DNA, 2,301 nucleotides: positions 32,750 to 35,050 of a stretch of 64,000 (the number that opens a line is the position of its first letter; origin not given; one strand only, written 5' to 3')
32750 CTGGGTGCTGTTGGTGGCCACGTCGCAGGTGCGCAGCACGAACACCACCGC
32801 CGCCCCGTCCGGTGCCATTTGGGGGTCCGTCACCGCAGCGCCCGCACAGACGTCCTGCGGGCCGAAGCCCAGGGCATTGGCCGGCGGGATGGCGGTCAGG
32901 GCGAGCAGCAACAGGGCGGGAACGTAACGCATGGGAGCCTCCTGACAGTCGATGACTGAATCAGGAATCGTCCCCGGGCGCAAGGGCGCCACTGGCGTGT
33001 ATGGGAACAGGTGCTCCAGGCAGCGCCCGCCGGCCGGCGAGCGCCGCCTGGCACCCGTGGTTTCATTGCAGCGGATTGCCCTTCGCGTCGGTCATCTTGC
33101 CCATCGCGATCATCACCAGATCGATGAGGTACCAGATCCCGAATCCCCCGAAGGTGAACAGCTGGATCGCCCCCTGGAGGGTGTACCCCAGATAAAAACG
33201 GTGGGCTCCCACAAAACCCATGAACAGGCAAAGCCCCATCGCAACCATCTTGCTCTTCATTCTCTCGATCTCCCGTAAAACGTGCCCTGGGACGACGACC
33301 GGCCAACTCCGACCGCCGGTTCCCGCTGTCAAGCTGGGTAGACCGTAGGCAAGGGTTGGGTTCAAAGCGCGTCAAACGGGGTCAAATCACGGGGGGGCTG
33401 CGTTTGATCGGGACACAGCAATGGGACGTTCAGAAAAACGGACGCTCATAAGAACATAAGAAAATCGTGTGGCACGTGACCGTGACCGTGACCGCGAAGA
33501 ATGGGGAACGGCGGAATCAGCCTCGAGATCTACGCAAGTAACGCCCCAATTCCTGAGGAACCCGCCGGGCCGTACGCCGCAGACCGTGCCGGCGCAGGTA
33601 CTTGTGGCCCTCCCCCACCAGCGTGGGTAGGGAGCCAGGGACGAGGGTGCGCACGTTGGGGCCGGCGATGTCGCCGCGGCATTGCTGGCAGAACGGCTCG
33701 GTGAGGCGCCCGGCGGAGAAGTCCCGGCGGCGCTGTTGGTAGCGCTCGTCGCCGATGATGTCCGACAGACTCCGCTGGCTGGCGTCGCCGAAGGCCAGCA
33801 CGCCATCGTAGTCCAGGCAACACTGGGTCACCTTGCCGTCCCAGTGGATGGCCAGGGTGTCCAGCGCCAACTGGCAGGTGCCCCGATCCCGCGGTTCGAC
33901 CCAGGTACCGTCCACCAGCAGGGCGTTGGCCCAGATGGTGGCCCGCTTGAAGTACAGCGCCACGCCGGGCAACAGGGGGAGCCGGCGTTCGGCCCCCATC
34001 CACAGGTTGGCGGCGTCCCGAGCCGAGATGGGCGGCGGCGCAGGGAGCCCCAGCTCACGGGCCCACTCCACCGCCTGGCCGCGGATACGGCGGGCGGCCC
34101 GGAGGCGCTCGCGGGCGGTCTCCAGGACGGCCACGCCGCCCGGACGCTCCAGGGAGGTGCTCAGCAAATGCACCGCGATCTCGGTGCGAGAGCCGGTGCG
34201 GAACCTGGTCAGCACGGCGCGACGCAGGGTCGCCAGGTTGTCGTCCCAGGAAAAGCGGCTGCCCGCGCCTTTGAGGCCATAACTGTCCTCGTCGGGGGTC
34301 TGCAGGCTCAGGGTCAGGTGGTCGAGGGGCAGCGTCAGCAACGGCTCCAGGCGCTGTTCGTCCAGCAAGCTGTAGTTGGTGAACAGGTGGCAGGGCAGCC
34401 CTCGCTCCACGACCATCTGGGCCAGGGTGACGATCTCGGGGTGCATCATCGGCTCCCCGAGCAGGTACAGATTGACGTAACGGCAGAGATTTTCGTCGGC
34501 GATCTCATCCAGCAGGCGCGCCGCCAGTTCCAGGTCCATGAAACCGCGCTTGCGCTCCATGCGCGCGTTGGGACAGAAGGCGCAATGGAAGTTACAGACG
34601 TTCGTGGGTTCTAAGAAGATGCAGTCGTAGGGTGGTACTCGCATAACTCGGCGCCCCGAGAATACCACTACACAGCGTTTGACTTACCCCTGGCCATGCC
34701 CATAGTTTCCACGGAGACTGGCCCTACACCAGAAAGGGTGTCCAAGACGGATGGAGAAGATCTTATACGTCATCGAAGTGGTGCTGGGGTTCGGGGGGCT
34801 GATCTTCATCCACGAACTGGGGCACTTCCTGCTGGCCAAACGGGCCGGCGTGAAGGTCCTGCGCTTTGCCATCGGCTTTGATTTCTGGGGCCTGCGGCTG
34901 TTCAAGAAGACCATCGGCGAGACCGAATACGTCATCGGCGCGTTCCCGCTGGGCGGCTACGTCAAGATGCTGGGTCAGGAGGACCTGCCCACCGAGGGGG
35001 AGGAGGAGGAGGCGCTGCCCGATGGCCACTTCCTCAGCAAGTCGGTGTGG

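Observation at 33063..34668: Orphan radical SAM protein (Cx3Cx2C plus a C-terminal SPASM/twitch-like Cys cluster) flanked by a TM2 protein and a secreted S9 peptidase, with no obvious substrate gene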

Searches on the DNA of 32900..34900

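Call 38: search_rna_families(source=window, start=32900, end=34900, threshold=evalue, max_evalue=1)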
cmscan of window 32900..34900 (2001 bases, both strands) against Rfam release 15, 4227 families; matches with E-value up to 1: 2.
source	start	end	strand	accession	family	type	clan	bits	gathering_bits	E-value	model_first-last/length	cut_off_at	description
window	33006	33059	-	RF04104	MIR918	Gene; miRNA;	-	20.2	268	0.98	1-265/265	no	MIR918 microRNA precursor family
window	33019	33143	-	RF01670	P17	Gene; sRNA;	-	17.9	45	0.11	1-282/282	no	Pseudomonas sRNA P17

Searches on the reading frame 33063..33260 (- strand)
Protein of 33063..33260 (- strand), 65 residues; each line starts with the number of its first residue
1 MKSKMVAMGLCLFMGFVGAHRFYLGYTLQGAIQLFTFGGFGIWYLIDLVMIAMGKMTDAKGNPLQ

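Call 42: find_homologous_proteins(query=window:33063-33260:-, max_evalue=1e-8)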
Query window:33063-33260:- (65 aa): 22 proteins with E <= 1e-8 among 23 candidates.
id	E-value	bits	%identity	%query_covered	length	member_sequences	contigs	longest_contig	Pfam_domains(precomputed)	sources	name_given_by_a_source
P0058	4.1e-36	139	100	100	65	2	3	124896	PF05154.22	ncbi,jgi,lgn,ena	-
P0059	6.3e-26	107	72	98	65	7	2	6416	PF05154.22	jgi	-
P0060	1.6e-23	99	67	98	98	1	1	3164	PF05154.22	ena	-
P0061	5.7e-22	94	69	98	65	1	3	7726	PF05154.22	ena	-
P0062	9.0e-22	94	70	98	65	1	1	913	PF05154.22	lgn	-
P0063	9.9e-22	94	69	98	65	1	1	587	PF05154.22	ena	-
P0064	5.4e-18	82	63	98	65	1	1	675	PF05154.22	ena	-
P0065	2.5e-16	77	67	71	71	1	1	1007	PF05154.22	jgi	-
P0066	7.6e-15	72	54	100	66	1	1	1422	PF05154.22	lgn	-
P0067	8.1e-15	72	59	97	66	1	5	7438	PF05154.22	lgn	-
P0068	1.1e-14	71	58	100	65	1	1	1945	PF05154.22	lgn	-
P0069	2.9e-14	70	52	98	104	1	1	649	PF05154.22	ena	-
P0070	4.2e-14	70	50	98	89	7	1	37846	PF05154.22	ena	-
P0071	7.7e-14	69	57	92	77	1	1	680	PF05154.22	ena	-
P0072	3.6e-13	67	52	97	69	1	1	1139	PF05154.22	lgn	-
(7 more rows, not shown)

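Call 44: find_encoding_contigs(protein=P0061, flank=8000, max_places=3)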
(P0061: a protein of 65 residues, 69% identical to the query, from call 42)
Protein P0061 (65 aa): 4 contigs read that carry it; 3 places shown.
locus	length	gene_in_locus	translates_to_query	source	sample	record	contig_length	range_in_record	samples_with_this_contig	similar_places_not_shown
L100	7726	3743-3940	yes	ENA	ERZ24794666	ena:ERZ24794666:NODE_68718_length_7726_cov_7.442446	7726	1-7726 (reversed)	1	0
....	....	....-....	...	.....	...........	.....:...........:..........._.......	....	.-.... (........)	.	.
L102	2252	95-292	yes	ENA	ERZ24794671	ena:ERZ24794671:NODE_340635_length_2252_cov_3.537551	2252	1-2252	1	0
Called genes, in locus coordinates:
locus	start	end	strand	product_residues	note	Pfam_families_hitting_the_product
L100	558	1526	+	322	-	PF01797:Y1_Tnp (weak)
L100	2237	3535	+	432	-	PF05935:Arylsulfotrans, PF14269:Arylsulfotran_2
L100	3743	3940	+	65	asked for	PF05154:TM2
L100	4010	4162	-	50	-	-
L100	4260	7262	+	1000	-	PF00675:Peptidase_M16 (faint), PF05193:Peptidase_M16_C, PF08367:M16C_assoc, PF22516:PreP_C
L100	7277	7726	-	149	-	?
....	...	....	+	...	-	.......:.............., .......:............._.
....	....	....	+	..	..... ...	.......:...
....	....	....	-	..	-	-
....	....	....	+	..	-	?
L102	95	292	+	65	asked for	PF05154:TM2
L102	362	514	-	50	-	-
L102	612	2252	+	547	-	?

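Call 45: find_encoding_contigs(protein=P0059, flank=8000, max_places=3)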
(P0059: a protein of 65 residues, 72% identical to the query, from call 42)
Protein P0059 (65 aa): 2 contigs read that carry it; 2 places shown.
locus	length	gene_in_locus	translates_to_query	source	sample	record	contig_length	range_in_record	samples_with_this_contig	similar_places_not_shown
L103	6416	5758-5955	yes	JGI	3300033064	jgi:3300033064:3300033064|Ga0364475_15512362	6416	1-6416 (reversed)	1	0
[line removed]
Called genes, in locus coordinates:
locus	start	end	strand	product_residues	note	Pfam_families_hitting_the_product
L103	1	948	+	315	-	?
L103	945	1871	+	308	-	PF00535:Glycos_transf_2, PF10111:Glyco_tranf_2_2 (weak), PF13641:Glyco_tranf_2_3 (weak)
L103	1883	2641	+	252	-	PF13489:Methyltransf_23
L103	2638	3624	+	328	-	PF01073:3Beta_HSD, PF01370:Epimerase, PF02719:Polysacc_synt_2, PF04321:RmlD_sub_bind, PF13460:NAD_binding_10, PF16363:GDP_Man_Dehyd, PF07993:NAD_binding_4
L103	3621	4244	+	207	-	PF13489:Methyltransf_23, PF13847:Methyltransf_31 (weak), PF08241:Methyltransf_11, PF08242:Methyltransf_12, PF13649:Methyltransf_25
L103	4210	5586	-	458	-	PF00437:T2SSE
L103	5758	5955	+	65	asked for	PF05154:TM2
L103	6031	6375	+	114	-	PF06108:DUF952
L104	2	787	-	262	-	?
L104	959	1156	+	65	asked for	PF05154:TM2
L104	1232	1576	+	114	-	PF06108:DUF952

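Call 52: list_cluster_members(proteins=[P0058, P0015, P0018, P0019, P0020, P0002, P0044])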
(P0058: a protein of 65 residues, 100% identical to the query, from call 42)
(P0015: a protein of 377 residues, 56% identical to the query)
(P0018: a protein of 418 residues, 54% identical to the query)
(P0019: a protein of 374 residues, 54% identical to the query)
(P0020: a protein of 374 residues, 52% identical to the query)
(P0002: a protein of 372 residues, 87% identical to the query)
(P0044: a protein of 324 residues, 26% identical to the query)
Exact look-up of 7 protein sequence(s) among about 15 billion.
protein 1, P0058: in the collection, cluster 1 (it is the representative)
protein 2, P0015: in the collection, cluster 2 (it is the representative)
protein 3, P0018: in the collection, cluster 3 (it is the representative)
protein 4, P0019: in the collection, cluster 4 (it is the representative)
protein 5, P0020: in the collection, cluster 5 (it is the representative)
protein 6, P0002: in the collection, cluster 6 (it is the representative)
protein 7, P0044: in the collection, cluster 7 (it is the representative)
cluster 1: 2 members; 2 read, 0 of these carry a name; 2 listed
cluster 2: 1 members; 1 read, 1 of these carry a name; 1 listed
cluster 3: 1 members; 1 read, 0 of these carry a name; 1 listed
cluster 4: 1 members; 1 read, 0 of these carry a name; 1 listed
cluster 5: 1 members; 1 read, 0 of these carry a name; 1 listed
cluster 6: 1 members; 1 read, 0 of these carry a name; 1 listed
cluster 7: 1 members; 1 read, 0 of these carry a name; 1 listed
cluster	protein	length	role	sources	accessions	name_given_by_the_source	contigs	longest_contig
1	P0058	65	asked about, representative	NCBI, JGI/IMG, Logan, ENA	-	-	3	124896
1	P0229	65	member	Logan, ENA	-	-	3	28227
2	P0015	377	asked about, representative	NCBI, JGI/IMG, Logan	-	hypothetical protein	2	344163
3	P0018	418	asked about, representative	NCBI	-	-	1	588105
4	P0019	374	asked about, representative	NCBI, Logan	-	-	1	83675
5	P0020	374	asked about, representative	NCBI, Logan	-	-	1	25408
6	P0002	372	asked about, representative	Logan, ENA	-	-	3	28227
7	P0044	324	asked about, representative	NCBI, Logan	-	-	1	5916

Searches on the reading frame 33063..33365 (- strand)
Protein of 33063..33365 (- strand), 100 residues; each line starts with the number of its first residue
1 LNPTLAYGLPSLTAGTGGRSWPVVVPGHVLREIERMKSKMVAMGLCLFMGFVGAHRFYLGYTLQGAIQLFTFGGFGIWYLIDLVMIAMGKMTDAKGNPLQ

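Call 3: search_protein_families(library=pfam, proteins=[window:33063-33365:-], max_evalue=0.01)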
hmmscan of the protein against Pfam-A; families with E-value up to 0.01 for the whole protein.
window:33063-33365:- (100 aa): 1 family
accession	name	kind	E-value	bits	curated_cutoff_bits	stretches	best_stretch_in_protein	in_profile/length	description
PF05154.21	TM2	-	1.8e-19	70.1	27.9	1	36-84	2-51/51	TM2 domain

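Call 4: search_protein_families(library=ncbifam, proteins=[window:33063-33365:-], max_evalue=0.01)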
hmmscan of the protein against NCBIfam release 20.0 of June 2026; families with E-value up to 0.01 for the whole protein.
window:33063-33365:- (100 aa): 0 families
